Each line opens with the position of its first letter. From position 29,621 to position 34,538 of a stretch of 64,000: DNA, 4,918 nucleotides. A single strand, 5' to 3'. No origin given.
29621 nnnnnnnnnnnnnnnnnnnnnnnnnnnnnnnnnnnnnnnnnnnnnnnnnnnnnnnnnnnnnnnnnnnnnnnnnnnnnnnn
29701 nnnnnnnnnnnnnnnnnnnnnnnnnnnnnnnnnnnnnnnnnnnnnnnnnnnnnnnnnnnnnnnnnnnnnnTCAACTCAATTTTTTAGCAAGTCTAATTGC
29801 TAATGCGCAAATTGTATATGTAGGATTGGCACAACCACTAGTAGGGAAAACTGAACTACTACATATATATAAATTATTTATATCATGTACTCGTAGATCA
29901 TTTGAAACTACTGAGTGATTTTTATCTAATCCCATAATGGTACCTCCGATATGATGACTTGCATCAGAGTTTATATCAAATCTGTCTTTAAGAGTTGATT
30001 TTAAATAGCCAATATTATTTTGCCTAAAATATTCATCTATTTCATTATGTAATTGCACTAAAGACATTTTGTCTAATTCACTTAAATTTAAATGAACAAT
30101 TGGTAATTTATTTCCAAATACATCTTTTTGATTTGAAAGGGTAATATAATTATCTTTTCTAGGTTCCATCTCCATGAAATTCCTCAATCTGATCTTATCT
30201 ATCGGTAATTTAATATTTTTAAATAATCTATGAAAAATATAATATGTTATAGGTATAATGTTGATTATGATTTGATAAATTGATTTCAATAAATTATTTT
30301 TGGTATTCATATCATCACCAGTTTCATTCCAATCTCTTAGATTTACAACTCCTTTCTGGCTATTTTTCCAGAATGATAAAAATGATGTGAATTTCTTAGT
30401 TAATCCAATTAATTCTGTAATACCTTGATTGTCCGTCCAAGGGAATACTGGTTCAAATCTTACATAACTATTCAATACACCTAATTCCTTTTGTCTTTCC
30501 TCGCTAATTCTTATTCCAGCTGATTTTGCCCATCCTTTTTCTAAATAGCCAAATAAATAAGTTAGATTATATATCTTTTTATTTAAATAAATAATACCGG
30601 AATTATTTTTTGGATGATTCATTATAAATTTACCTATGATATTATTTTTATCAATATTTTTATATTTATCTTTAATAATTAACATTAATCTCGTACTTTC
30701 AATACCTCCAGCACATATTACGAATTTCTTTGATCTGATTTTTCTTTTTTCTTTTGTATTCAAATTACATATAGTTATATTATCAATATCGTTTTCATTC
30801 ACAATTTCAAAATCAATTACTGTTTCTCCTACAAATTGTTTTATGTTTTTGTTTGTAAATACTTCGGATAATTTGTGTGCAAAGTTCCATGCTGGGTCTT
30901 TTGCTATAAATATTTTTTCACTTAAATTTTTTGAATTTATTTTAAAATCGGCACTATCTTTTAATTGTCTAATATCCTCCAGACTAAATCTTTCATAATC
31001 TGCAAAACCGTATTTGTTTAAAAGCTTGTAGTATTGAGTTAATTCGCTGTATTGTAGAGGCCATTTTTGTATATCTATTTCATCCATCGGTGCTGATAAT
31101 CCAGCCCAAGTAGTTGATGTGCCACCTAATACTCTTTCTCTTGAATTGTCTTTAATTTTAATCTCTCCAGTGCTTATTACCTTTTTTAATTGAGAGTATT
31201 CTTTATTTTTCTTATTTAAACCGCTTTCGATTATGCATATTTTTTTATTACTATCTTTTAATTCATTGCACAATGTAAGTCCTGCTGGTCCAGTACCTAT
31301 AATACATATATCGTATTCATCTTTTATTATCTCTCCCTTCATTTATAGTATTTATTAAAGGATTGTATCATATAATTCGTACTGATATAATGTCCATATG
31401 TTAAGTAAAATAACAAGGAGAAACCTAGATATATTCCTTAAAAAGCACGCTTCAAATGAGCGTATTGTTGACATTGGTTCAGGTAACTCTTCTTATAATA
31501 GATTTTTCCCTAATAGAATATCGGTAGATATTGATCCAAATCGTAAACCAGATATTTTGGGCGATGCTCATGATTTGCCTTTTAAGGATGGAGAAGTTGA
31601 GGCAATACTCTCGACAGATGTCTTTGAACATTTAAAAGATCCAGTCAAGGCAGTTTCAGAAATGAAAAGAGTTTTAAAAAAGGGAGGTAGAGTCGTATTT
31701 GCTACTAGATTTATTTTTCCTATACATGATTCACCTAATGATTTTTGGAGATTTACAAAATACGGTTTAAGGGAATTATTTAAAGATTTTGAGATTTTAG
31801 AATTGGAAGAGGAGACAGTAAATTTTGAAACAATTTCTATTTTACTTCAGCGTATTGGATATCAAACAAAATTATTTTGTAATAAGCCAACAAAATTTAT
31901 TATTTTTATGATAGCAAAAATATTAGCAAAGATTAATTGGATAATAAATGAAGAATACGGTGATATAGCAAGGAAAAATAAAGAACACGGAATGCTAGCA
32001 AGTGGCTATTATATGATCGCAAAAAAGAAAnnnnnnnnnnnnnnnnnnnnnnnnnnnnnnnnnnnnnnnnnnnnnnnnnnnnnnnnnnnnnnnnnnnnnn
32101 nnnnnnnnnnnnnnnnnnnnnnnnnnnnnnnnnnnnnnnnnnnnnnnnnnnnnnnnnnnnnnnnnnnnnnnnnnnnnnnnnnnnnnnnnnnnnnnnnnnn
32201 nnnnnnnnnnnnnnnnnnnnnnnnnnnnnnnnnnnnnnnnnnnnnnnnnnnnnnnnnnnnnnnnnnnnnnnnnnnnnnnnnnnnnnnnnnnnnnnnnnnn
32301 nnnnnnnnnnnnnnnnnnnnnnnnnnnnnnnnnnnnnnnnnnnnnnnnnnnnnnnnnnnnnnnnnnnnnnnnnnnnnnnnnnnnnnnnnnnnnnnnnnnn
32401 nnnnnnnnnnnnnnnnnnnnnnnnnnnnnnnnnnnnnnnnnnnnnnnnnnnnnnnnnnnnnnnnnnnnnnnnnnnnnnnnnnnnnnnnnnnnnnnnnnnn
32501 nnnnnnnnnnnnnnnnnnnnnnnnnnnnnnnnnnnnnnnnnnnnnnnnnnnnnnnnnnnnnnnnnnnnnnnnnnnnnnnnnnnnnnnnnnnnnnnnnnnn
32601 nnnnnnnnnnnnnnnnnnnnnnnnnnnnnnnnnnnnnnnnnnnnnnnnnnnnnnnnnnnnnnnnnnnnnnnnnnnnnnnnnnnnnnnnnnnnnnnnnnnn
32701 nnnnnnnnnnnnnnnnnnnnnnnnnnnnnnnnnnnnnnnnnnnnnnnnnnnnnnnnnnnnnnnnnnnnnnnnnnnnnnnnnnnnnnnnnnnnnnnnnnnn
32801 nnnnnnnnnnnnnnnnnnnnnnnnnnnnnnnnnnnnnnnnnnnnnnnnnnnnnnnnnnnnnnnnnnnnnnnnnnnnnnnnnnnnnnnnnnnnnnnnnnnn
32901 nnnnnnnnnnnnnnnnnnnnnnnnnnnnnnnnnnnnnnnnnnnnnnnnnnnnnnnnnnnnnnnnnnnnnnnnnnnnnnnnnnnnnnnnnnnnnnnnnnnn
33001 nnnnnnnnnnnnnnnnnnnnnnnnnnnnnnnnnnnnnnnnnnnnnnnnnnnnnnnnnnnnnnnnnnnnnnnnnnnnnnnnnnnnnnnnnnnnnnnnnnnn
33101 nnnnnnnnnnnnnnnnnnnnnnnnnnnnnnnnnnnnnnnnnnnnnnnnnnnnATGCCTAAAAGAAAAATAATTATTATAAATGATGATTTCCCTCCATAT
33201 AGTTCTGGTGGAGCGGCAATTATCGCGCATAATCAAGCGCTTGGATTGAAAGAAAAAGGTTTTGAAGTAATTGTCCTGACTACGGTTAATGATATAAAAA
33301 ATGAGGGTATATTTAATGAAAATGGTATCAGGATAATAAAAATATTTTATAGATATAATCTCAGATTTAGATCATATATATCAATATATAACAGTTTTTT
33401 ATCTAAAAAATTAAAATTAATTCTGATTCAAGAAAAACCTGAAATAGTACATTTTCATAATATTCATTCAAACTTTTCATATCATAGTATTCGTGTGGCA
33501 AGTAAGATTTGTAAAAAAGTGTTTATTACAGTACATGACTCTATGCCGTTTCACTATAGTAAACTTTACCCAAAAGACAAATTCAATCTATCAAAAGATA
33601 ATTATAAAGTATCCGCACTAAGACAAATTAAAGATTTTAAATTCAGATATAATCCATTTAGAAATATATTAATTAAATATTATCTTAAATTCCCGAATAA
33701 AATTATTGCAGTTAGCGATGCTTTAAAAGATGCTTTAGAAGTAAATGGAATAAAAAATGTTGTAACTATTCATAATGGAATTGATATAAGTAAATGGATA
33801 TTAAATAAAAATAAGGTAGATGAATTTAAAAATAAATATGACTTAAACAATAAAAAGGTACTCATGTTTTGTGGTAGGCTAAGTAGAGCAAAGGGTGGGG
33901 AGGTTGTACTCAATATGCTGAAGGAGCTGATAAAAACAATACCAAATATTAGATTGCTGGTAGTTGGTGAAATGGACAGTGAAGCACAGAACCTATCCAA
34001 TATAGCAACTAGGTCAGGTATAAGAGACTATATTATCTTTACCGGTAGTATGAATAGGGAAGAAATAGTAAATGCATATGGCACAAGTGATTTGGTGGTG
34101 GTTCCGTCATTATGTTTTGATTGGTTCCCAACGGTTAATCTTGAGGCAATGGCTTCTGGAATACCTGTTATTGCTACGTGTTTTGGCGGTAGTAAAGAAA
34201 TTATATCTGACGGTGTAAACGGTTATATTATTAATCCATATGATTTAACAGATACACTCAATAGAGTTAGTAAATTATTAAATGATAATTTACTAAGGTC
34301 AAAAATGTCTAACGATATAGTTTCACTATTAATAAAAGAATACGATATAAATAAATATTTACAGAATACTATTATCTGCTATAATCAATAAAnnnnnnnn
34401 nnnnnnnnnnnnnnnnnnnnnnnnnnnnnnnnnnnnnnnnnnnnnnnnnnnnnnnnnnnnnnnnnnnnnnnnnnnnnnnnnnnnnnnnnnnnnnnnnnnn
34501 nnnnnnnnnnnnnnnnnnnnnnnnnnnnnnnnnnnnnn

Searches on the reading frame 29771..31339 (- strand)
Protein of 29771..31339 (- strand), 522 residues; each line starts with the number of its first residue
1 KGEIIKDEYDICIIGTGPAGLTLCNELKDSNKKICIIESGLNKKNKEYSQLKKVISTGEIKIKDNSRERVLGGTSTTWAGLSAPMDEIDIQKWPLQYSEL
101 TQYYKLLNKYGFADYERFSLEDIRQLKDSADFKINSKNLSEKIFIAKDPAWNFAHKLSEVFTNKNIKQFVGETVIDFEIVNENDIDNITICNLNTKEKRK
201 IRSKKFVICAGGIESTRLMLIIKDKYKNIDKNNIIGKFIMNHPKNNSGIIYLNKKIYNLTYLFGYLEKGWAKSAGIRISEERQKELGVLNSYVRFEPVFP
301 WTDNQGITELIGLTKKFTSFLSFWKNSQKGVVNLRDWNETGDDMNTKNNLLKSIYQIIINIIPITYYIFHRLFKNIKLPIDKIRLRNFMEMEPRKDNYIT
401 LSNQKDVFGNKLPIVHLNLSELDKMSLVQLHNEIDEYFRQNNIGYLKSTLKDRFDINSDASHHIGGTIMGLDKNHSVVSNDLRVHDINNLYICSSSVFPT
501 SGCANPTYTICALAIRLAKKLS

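Call 13: search_protein_families(library=pfam, proteins=[window:29771-31339:-], max_evalue=0.001)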
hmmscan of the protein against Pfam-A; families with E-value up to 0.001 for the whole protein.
window:29771-31339:- (522 aa): 5 families
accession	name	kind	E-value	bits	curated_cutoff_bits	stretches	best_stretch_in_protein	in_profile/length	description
PF05199.19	GMC_oxred_C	-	1.6e-19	71.3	24.6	1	393-514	1-139/139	GMC oxidoreductase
PF03486.20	HI0933_like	-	2.2e-06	27.7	50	0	10-41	2-33/244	HI0933-like protein Rossmann domain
PF07992.20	Pyr_redox_2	-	4.8e-06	26.6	26.1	1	9-50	1-42/291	Pyridine nucleotide-disulphide oxidoreductase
PF13738.12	Pyr_redox_3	-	0.00022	21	30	0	13-57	2-48/305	Pyridine nucleotide-disulphide oxidoreductase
PF01946.23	Thi4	-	0.00059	19.6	26.2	0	8-41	17-51/235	Thi4 family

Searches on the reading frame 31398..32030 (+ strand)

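Call 13: search_protein_families(library=pfam, proteins=[window:31398-32030:+], max_evalue=0.001)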
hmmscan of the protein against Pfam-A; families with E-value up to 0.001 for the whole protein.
window:31398-32030:+ (211 aa): 6 families
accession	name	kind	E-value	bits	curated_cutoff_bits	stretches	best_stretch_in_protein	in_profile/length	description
PF08241.18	Methyltransf_11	-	5.5e-15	56.2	21.2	1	25-101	2-95/95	Methyltransferase domain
PF13489.12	Methyltransf_23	-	7e-10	39.3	27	1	7-120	10-135/164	Methyltransferase domain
PF13847.12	Methyltransf_31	-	4.8e-08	33.3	27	1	54-103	60-111/145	Methyltransferase domain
PF13649.12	Methyltransf_25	-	5.8e-08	33.8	27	1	54-97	52-97/97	Methyltransferase domain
PF08242.18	Methyltransf_12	-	0.00011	23.4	30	1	59-99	60-98/98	Methyltransferase domain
PF05148.21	Methyltransf_8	-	0.00034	21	27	0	14-102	67-157/219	Hypothetical methyltransferase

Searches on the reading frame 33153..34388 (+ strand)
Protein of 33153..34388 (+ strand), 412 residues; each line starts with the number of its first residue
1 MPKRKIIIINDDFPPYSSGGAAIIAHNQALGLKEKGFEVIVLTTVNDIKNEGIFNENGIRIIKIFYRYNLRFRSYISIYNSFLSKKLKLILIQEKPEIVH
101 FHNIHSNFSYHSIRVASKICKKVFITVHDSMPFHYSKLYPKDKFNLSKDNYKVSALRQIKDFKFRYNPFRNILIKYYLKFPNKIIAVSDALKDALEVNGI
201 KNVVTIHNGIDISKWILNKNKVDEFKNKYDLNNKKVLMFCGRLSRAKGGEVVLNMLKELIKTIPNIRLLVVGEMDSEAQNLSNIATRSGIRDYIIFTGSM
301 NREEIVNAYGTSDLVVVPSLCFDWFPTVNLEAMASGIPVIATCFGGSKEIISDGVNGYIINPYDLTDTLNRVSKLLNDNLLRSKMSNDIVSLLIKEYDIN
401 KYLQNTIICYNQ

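Call 13: search_protein_families(library=pfam, proteins=[window:33153-34388:+], max_evalue=0.001)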
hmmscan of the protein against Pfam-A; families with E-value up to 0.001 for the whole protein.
window:33153-34388:+ (412 aa): 6 families
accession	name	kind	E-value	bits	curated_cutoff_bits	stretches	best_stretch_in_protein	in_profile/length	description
PF00534.26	Glycos_transf_1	-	6.5e-35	120.6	26.4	1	223-387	3-167/172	Glycosyl transferases group 1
PF13692.12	Glyco_trans_1_4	-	2.1e-29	103.1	27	1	235-378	2-142/142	Glycosyl transferases group 1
PF13439.12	Glyco_transf_4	-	3.1e-20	73.3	28.5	1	19-213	2-169/170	Glycosyltransferase Family 4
PF20706.3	GT4-conflict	-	3.2e-08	33.4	26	1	199-357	170-326/385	Family 4 Glycosyltransferase in conflict systems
PF13579.12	Glyco_trans_4_4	-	0.00019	22.3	29.7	1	19-209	1-158/158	Glycosyl transferase 4-like domain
PF13477.12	Glyco_trans_4_2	-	0.00024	21.7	23.4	1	27-130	15-109/139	Glycosyl transferase 4-like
